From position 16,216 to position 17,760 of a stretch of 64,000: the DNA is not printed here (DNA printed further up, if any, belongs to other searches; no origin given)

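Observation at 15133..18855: Tandem triplication of an uncharacterised membrane-anchored beta-propeller-like protein family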

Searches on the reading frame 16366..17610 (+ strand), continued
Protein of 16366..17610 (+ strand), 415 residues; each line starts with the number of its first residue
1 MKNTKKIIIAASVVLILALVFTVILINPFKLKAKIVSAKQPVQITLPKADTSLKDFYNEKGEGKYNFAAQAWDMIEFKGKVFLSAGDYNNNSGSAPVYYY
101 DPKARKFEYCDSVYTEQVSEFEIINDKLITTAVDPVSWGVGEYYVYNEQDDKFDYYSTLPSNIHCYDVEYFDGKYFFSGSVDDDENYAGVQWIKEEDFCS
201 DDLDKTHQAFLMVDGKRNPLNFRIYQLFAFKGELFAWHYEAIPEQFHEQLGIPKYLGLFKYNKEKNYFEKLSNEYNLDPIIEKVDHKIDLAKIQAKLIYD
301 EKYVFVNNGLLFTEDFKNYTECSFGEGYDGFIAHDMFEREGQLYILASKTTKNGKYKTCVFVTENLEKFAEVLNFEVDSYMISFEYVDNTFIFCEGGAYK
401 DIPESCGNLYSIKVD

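Call 30: search_solved_structures(query=A3, max_evalue=10, show_alignments=2)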
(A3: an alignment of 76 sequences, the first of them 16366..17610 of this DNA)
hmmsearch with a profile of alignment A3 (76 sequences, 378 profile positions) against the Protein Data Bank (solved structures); distinct sequences matched with E-value up to 10: 77 (the best 60 are shown).
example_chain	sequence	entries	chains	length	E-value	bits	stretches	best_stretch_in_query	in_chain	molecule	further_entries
8pjr_A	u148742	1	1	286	5.3e-12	48.8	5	57-93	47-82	SAKe6AC-LB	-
7onc_A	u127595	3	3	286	2e-08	37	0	58-93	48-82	SAKe6BE | S6BE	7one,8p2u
7op4_A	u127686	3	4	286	2.2e-07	33.6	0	58-93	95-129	SAKe6BE-3HH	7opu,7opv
7q58_A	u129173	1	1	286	1.8e-06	30.6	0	60-92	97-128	SAKe6BR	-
6n3h_A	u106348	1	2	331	5.4e-06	29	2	52-142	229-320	Influenza virus NS1A-binding protein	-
5yy8_A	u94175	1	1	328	7.4e-06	28.6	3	52-142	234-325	Influenza virus NS1A-binding protein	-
2woz_A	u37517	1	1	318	4.1e-05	26.1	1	51-183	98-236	KELCH REPEAT AND BTB DOMAIN-CONTAINING PROTEIN 10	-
7pvp_A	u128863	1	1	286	0.00035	23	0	56-92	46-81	SAKe6BC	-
3ii7_A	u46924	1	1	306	0.00052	22.5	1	51-143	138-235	Kelch-like protein 7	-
9uo8_A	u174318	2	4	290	0.00067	22.1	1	27-188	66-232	Kelch-like ECH-associated protein 1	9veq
7ofe_A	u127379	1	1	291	0.00068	22.1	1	27-188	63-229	Kelch-like ECH-associated protein 1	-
9r1i_A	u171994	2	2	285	0.00071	22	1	27-189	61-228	Kelch-like ECH-associated protein 1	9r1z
7yen_A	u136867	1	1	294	0.00071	22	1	27-188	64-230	Kelch-like ECH-associated protein 1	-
8x34_A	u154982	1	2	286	0.00072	22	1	27-189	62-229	Kelch-like ECH-associated protein 1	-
6tg8_AAA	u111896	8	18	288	0.00074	22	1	27-189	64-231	Kelch-like ECH-associated protein 1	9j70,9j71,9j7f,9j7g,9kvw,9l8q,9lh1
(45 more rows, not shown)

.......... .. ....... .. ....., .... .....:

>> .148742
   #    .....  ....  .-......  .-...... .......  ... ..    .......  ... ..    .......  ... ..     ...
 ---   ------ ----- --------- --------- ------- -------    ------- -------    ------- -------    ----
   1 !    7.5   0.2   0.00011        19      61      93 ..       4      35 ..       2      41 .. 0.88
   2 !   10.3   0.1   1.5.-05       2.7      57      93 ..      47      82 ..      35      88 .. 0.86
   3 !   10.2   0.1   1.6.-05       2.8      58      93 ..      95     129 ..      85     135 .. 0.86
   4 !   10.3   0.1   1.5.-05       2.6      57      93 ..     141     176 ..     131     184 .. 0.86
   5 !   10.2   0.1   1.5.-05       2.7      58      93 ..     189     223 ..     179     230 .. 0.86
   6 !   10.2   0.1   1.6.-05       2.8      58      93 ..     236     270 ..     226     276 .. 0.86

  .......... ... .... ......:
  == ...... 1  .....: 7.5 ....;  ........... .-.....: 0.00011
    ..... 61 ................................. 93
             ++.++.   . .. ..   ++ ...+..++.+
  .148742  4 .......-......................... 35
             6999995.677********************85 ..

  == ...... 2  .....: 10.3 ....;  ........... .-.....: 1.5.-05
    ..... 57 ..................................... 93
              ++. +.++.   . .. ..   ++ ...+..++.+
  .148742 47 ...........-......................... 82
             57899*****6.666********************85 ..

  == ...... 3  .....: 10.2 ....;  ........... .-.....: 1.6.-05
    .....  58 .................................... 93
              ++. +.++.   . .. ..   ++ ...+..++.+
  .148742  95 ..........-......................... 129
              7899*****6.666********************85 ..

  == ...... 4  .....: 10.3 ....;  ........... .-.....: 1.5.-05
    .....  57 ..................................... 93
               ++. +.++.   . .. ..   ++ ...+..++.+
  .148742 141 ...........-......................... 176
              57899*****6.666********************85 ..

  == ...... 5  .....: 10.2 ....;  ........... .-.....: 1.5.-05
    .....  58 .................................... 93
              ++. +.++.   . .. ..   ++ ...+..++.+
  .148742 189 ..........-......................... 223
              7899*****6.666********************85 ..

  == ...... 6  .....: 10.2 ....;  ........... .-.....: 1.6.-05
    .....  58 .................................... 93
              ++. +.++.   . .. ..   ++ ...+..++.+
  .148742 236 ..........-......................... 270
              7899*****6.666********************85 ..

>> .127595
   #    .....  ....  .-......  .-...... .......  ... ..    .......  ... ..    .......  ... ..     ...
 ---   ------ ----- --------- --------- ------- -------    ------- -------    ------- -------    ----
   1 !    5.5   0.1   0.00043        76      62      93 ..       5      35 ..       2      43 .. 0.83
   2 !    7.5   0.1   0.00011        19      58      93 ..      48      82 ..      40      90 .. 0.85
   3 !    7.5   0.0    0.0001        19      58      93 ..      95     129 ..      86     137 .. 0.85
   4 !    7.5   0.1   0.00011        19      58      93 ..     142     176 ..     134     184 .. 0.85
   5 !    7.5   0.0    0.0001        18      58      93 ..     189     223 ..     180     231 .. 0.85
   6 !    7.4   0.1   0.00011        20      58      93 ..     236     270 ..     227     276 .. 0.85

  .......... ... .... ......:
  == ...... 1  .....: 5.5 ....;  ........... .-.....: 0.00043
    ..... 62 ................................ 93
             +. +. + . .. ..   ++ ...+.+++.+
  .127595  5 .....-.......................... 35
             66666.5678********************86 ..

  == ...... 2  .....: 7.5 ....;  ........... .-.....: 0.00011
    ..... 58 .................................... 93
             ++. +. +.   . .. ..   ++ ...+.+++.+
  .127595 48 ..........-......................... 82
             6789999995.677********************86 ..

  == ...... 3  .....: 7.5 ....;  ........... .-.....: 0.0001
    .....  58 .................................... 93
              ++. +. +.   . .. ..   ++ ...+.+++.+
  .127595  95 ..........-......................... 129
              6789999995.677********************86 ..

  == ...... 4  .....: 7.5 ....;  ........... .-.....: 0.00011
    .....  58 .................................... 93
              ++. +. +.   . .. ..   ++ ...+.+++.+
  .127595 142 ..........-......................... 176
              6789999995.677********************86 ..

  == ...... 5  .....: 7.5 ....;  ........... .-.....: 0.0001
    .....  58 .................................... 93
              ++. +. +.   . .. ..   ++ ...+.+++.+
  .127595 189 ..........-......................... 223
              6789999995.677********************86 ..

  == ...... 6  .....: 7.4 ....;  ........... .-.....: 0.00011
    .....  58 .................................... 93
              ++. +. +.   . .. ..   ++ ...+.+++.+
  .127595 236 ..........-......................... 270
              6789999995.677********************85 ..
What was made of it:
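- The family profile hits Kelch chains in the PDB at E=5e-12 to 7e-4 (call 30).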

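Call 31: list_cluster_members(proteins=[P0029, P0032, P0047, P0060, P0068, P0077, P0088, P0100, P0120, P0163])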
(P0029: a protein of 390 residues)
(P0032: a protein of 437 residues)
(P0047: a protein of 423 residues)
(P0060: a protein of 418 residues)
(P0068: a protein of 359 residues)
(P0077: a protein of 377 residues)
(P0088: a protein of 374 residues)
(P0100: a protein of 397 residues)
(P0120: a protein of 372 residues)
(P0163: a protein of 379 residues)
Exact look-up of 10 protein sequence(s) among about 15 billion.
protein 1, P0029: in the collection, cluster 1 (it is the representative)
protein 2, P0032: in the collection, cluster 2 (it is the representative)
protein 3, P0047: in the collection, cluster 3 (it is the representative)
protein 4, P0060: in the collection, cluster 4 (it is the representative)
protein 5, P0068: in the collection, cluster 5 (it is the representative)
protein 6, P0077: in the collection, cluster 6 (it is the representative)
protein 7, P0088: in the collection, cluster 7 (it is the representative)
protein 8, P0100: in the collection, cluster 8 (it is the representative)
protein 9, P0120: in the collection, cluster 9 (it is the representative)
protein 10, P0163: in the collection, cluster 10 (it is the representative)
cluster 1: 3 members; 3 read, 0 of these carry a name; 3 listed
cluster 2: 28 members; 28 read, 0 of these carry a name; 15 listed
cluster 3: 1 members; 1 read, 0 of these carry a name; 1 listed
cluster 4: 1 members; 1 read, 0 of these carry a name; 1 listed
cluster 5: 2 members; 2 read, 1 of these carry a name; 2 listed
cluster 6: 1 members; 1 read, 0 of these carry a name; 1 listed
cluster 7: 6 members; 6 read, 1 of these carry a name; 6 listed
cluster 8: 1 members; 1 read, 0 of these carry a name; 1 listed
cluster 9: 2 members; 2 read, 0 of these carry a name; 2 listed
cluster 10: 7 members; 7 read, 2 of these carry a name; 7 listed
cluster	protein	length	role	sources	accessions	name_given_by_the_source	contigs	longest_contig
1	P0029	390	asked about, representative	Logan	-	-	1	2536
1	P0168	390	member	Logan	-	-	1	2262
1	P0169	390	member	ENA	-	-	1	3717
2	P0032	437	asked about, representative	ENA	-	-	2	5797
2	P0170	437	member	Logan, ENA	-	-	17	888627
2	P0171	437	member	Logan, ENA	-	-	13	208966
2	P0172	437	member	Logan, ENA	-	-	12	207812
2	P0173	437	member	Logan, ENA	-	-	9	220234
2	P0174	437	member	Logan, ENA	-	-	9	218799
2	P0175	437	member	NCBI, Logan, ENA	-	-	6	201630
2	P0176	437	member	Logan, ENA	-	-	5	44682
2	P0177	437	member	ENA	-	-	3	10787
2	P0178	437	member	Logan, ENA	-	-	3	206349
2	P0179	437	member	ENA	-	-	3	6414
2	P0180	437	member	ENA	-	-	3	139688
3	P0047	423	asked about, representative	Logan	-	-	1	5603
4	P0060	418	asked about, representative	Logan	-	-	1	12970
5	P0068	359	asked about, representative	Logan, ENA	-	-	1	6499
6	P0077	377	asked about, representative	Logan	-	-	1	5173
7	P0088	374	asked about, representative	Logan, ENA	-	-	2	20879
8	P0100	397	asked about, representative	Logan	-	-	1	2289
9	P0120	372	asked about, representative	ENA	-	-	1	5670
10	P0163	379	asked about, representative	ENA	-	-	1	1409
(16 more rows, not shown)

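Call 33: find_related_loci(query=A2, collection=genome_contigs, flank=8000)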
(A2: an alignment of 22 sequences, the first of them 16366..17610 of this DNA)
Query A2 (415 aa) in genome_contigs; peptide patterns used: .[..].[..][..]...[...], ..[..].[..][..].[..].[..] (x = any residue, [..] = any of these).
109 stretches matched a pattern; 11 encode a relative of the query (tblastn E <= 1e-3); 11 distinct loci.
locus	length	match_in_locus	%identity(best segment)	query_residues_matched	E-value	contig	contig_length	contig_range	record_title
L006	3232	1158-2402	89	1-415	0e+0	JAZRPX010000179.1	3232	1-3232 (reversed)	MAG: Acutalibacteraceae bacterium isolate T1900045369_YK20190059.MAGScoT_cleanbin_000021 SGB_6855_k141_2330209, whole ge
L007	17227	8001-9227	52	1-415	1e-121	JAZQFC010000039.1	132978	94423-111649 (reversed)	MAG: Acutalibacteraceae bacterium isolate T1900044633_TS20190099.MAGScoT_cleanbin_000029 SGB_1091_k141_1709725, whole ge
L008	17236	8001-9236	42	3-414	2e-108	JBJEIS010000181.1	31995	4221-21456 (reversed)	MAG: Acutalibacteraceae bacterium isolate PUUB41_bin.036 NODE_745_length_31995_cov_6.935974, whole genome shotgun sequen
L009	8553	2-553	75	227-415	2e-87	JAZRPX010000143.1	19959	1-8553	MAG: Acutalibacteraceae bacterium isolate T1900045369_YK20190059.MAGScoT_cleanbin_000021 SGB_6855_k141_365050, whole gen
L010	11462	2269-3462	37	3-414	2e-78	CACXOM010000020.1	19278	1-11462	MAG: Ruminococcaceae bacterium isolate RUG11462 genome assembly, contig: RUG11462_asm_20, whole genome shotgun sequence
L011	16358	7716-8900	37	14-414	4e-77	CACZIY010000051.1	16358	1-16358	MAG: Ruminococcaceae bacterium isolate RUG12659 genome assembly, contig: RUG12659_asm_51, whole genome shotgun sequence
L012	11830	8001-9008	29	67-415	1e-37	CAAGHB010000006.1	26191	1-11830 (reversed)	MAG TPA_asm: Clostridia bacterium, isolate HGM12783, WGS project CAAGHB010000000 data, contig: SRS476212_88_k119_26090,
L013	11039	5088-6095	28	67-415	5e-37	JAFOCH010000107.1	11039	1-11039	MAG: Clostridia bacterium isolate RGIG337 Dairy_cattle_Colon-2__c801410, whole genome shotgun sequence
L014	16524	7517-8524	28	67-415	3e-36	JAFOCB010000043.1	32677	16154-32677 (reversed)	MAG: Clostridia bacterium isolate RGIG331 Dairy_cattle_Colon-2__c188829, whole genome shotgun sequence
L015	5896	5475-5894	56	1-144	3e-35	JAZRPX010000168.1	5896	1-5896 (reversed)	MAG: Acutalibacteraceae bacterium isolate T1900045369_YK20190059.MAGScoT_cleanbin_000021 SGB_6855_k141_1656593, whole ge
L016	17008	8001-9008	28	67-415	6e-35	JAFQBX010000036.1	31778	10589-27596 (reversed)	MAG: Clostridia bacterium isolate RGIG1679 Goat_Cecum-2__c671159, whole genome shotgun sequence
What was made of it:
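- Tried and rejected: It was repeated with the closer alignment (call 33).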

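Call 34: find_encoding_contigs(protein=P0032, flank=8000, max_places=3)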
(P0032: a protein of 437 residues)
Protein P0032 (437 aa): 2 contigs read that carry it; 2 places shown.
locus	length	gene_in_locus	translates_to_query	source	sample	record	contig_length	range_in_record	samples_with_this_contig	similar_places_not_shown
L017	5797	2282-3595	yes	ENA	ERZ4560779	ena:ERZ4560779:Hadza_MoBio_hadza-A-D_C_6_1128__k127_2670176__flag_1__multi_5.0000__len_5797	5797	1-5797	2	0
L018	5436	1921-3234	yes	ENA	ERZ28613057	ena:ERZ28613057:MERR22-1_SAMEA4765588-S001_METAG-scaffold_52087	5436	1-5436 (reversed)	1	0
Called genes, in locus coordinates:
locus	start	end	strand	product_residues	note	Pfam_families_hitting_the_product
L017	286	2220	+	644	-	PF00330:Aconitase, PF00694:Aconitase_C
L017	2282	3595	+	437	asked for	-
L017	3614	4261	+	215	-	PF06971:Put_DNA-bind_N, PF02629:CoA_binding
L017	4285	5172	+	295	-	PF03631:Virul_fac_BrkB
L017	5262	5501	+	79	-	-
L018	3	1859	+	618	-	?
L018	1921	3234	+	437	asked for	-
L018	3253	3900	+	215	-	PF06971:Put_DNA-bind_N, PF02629:CoA_binding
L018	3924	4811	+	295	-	PF03631:Virul_fac_BrkB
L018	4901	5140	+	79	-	-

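Call 36: find_encoding_contigs(protein=P0088, flank=8000, max_places=3)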
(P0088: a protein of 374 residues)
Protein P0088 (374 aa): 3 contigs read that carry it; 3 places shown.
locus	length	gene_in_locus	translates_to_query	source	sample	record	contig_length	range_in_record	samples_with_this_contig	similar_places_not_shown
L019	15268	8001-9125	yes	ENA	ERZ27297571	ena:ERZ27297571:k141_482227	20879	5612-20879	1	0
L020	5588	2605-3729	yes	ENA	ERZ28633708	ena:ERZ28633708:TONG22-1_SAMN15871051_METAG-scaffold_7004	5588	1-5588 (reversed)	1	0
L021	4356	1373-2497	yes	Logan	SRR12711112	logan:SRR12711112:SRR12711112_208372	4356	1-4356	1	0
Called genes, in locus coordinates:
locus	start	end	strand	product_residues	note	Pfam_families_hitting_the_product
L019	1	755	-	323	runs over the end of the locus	PF01076:Mob_Pre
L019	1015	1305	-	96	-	-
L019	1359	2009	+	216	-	-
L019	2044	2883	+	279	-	-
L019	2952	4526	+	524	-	PF00239:Resolvase, PF07508:Recombinase, PF13408:Zn_ribbon_recom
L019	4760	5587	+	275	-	PF02481:DNA_processg_A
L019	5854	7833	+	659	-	-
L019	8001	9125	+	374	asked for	-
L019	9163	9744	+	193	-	PF02659:Mntp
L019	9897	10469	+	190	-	-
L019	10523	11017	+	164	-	-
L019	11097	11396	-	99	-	-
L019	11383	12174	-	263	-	PF00142:Fer4_NifH (weak), PF01656:CbiA, PF02374:ArsA_ATPase (faint), PF06564:CBP_BcsQ (weak), PF07015:VirC1 (faint), PF09140:MipZ, PF10609:ParA (weak), PF13614:AAA_31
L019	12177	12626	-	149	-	PF00009:GTP_EFTU (faint), PF10662:PduV-EutP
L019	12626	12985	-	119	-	PF00936:BMC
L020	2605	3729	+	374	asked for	-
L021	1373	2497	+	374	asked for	-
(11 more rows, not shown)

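Call 37: find_encoding_contigs(protein=P0060, flank=8000, max_places=3)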
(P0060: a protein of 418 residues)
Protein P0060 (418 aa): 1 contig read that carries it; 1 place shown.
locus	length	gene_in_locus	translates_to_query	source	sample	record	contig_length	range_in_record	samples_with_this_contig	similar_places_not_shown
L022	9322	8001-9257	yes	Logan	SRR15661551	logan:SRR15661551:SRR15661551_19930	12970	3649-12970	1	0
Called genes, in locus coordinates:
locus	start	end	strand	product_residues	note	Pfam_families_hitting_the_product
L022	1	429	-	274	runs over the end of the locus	PF00089:Trypsin, PF13365:Trypsin_2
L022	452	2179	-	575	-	PF00179:UQ_con (weak), PF16697:Yop-YscD_cpl, PF00498:FHA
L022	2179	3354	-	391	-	PF00899:ThiF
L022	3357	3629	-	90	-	PF08817:YukD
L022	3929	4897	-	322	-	PF09935:DUF2167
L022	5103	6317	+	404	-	PF17118:DUF5105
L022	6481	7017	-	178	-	PF08011:PDDEXK_9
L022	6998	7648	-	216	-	PF09820:AAA-ATPase_like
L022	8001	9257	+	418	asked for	-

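Call 44: fold_search(model_id=the predicted structure, library=viral)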
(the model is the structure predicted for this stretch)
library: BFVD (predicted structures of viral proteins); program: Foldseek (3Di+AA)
matches with E <= 10: 1194; with E <= 0.001: 163
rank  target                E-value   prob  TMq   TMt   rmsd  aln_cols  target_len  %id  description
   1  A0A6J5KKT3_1          8.3e-11  1.00  0.54  0.32   8.6       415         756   11  Intramolecular chaperone auto-processing domain containing protein [uncultured Caudovirales phage]
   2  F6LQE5                1.9e-10  1.00  0.46  0.47  16.8       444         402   10  (no name in the UniProt tables at hand)
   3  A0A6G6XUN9            5.9e-10  1.00  0.49  0.27   7.6       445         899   11  (no name in the UniProt tables at hand)
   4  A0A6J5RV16            1.5e-09  1.00  0.45  0.39   7.3       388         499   12  Bacteriophage P22, Gp10, DNA-stabilising [uncultured Caudovirales phage]
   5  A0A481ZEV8            3.8e-09  1.00  0.47  0.20   6.7       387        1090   10  Putative Ig domain protein [Pithovirus LCPAC404]
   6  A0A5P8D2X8            4.4e-09  1.00  0.40  0.50  10.6       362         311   13  (no name in the UniProt tables at hand)
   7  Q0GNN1                5.2e-09  1.00  0.36  0.29  11.2       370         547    9  Kelch repeat and BTB domain-containing protein 2 [Horsepox virus]
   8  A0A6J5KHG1            1.3e-08  1.00  0.45  0.38   7.0       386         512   11  Bacteriophage P22, Gp10, DNA-stabilising [uncultured Caudovirales phage]
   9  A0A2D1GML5            1.4e-08  1.00  0.21  0.07  21.1       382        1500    9  (no name in the UniProt tables at hand)
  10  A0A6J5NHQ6            1.5e-08  1.00  0.53  0.18   6.9       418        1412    9  Uncharacterized protein [uncultured Caudovirales phage]
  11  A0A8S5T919            1.6e-08  1.00  0.46  0.48   6.9       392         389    8  Uncharacterized protein [Siphoviridae sp. ct0Wl9]
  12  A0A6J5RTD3            1.7e-08  1.00  0.48  0.39   9.4       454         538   10  Uncharacterized protein [uncultured Caudovirales phage]
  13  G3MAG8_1              2.1e-08  1.00  0.46  0.24   7.2       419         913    9  Gp427 [Bacillus phage G]
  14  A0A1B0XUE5            2.3e-08  1.00  0.44  0.48   5.6       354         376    8  (no name in the UniProt tables at hand)
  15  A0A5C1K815            3.0e-08  1.00  0.36  0.44  11.3       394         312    8  Galactose oxidase [Pseudomonas phage vB_PaeM_PS119XW]
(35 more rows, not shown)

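Call 49: search_protein_families(library=pfam, proteins=[P0048, P0116, P0132, P0143], max_evalue=0.0001)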
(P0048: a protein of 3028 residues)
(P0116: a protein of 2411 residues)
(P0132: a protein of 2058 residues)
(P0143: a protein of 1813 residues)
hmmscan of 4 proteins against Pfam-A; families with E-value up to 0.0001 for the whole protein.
P0048 (3028 aa): 4 families
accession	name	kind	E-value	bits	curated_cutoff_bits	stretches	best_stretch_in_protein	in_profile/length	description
PF13385.13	Laminin_G_3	-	1.7e-26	93.6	27.6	2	1973-2118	1-150/151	Concanavalin A-like lectin/glucanases superfamily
PF05345.18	He_PIG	-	8.7e-09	36.1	24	1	2581-2659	8-96/96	Putative Ig domain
PF02210.31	Laminin_G_2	-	4.8e-05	24.3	22.9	0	2022-2108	27-123/126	Laminin G domain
PF13948.11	DUF4215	-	5.7e-05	23.8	27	0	1747-1784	10-46/47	Domain of unknown function (DUF4215)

P0116 (2411 aa): 2 families
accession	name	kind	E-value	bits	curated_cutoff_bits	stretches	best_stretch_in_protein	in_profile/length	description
PF22612.2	GH113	-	1.2e-27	97.5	27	1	103-351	52-267/289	Glycoside Hydrolase Family 113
PF09822.16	ABC_transp_aux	-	2.9e-06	27.2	34.7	1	1344-1407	20-83/288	ABC-type uncharacterized transport system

P0132 (2058 aa): 5 families
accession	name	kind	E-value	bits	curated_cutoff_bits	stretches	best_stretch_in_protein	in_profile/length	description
PF03382.20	DUF285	-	1.1e-25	90.1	25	2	1524-1635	6-110/120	Mycoplasma protein of unknown function, DUF285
PF13350.11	Y_phosphatase3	-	2.7e-13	50.9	22.2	1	1232-1393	7-170/240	Tyrosine phosphatase family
PF13306.12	LRR_5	-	9.8e-11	42.1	27.7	2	909-1008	28-119/127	BspA type Leucine rich repeat region (6 copies)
PF13855.12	LRR_8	-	2.1e-07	31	27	0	936-975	19-57/61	Leucine rich repeat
PF12799.13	LRR_4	-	8.4e-05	23.1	27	0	943-983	2-39/44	Leucine Rich repeats (2 copies)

P0143 (1813 aa): 0 families
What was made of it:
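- One relative is fused to a GH113 mannanase (call 49).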
